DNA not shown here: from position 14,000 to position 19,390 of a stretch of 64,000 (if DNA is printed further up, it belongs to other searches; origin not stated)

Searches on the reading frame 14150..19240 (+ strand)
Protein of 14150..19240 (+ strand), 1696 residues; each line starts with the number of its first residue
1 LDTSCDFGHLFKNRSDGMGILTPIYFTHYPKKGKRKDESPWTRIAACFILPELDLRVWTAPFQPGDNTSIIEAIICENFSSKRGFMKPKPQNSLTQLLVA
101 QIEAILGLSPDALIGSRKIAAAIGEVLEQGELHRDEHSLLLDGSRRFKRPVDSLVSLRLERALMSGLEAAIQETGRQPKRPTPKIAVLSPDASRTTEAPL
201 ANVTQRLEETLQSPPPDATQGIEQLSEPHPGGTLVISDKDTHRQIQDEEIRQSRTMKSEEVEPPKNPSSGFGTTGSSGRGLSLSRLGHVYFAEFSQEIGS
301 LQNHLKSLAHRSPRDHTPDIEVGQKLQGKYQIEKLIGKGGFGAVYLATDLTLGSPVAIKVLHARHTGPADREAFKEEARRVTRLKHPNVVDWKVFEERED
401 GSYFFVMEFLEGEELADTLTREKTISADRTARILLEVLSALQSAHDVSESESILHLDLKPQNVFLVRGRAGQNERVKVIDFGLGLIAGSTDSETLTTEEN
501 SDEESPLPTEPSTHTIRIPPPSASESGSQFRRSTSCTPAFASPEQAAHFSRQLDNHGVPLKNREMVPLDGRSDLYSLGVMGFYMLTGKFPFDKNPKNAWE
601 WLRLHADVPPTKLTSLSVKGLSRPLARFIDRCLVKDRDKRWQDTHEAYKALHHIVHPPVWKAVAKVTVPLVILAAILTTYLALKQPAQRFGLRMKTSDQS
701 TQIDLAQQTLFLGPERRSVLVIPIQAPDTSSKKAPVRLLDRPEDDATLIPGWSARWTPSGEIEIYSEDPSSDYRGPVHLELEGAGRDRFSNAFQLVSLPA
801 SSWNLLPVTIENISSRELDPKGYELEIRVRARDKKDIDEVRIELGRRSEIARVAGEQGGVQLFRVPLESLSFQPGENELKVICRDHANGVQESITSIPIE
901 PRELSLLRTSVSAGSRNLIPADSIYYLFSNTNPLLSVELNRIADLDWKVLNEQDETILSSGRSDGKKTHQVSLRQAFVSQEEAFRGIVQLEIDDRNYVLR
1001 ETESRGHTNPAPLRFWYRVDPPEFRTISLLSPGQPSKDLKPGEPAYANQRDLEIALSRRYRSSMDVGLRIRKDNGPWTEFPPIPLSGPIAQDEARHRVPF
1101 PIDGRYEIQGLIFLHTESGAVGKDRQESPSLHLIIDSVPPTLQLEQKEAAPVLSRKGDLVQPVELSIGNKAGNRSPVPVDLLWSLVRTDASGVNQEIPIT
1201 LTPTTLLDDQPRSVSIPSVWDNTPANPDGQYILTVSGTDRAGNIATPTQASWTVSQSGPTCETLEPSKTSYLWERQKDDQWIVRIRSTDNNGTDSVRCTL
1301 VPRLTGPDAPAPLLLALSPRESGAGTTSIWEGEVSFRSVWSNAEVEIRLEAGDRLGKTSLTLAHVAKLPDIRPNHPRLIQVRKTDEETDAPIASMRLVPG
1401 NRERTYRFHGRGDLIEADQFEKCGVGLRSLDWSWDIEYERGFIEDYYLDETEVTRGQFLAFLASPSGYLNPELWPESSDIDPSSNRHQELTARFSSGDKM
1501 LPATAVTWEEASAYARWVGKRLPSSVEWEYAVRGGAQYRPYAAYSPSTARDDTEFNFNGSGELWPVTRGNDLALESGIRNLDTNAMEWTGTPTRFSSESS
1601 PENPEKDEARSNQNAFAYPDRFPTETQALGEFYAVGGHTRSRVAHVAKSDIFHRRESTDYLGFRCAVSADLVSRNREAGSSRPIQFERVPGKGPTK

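Call 18: search_protein_families(library=pfam, proteins=[window:14150-19240:+], max_evalue=0.001)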
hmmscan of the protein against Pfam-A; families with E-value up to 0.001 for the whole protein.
window:14150-19240:+ (1696 aa): 3 families
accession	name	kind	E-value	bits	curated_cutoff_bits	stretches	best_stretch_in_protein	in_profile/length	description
PF00069.31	Pkinase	-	6.6e-38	131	31.7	2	330-490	1-151/263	Protein kinase domain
PF03781.23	FGE-sulfatase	-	6e-24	85.5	23.3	1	1444-1666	35-254/255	Sulfatase-modifying factor enzyme 1-like domain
PF07714.23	PK_Tyr_Ser-Thr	-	1e-16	61.5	23.1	1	331-493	2-158/258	Protein tyrosine and serine/threonine kinase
